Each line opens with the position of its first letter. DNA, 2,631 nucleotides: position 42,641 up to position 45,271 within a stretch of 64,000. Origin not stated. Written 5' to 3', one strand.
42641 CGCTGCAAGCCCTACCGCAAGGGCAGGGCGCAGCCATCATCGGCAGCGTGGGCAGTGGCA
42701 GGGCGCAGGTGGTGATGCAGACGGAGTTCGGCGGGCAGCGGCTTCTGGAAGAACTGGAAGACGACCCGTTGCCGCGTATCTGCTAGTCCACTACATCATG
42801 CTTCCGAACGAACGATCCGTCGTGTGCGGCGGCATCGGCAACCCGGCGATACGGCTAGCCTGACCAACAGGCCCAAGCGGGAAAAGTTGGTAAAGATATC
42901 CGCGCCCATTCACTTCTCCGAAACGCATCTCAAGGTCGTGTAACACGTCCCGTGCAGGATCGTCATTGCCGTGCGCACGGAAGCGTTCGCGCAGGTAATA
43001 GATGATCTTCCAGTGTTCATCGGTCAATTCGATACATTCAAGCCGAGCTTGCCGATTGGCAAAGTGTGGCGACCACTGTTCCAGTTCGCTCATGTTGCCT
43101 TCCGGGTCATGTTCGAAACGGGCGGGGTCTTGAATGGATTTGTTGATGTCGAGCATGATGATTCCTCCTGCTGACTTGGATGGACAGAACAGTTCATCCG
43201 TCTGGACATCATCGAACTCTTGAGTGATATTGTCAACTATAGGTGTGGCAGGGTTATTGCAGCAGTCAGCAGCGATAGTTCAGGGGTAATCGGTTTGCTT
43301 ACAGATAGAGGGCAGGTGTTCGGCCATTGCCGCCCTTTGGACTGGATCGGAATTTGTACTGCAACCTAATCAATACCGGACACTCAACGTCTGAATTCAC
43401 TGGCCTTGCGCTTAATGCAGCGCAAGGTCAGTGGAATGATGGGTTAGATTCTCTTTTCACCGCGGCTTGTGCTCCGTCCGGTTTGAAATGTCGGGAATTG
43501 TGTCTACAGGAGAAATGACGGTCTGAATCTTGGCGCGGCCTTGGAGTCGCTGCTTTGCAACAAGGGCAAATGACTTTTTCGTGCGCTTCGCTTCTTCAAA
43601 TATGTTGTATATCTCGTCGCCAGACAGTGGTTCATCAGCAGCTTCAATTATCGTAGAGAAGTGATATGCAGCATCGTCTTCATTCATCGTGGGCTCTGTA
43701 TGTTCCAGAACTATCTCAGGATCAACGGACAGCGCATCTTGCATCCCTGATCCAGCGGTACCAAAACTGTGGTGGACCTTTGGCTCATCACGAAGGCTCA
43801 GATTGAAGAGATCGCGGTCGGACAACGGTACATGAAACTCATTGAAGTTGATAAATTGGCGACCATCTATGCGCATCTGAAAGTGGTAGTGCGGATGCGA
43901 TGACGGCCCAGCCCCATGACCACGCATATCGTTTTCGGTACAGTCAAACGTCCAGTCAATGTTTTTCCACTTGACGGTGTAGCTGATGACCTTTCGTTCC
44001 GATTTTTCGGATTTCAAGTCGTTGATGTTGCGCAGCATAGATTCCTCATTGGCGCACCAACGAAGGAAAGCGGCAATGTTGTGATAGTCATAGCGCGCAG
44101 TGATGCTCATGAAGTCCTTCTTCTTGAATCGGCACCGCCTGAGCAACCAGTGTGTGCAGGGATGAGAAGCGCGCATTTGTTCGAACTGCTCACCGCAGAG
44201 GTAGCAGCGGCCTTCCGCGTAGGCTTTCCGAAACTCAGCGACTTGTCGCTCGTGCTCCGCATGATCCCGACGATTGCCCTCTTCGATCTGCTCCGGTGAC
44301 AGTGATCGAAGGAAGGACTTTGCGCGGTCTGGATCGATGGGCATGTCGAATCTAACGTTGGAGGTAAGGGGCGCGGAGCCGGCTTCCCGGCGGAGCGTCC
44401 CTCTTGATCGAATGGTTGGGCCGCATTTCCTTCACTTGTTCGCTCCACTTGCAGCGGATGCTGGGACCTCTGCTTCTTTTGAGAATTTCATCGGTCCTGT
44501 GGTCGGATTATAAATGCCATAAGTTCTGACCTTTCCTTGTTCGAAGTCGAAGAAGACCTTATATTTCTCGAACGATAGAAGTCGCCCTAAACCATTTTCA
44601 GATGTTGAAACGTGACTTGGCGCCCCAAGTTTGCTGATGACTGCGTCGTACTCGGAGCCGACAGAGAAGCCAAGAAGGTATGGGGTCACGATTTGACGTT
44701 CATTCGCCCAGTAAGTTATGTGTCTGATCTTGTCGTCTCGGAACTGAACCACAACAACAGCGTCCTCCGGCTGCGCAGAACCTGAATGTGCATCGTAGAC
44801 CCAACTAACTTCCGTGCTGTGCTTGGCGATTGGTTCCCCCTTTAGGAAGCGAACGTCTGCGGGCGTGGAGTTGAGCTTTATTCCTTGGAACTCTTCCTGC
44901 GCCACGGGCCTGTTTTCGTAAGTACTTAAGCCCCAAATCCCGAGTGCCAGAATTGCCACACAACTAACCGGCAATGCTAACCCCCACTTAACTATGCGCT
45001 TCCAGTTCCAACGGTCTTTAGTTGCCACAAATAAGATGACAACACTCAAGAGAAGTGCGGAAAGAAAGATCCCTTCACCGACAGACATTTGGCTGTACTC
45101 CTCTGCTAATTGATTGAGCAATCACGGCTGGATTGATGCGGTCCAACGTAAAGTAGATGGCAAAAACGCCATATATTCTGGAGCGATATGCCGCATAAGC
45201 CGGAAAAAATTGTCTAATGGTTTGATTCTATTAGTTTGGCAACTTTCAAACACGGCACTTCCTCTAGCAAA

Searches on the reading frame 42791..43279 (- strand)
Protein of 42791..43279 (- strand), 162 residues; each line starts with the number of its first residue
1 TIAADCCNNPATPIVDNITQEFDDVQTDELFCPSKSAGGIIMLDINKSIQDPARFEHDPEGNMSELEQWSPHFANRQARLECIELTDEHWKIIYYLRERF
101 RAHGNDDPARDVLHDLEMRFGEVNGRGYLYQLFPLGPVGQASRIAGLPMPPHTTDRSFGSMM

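Call 62: search_protein_families(library=pfam, proteins=[window:42791-43279:-], max_evalue=0.001)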
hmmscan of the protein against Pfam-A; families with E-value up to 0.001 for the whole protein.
window:42791-43279:- (162 aa): 1 family
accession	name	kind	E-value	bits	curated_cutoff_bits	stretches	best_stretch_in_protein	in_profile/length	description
PF04358.19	DsrC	-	1.9e-23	83.3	24.9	1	54-151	6-104/107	DsrC like protein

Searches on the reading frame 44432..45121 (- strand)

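Call 62: search_protein_families(library=pfam, proteins=[window:44432-45121:-], max_evalue=0.001)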
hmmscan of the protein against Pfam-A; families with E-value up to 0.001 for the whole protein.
window:44432-45121:- (229 aa): 1 family
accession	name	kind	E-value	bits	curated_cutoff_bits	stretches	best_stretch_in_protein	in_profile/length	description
PF04355.18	BamE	-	0.00076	19.7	23.2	0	73-133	4-67/71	Outer membrane protein assembly factor BamE domain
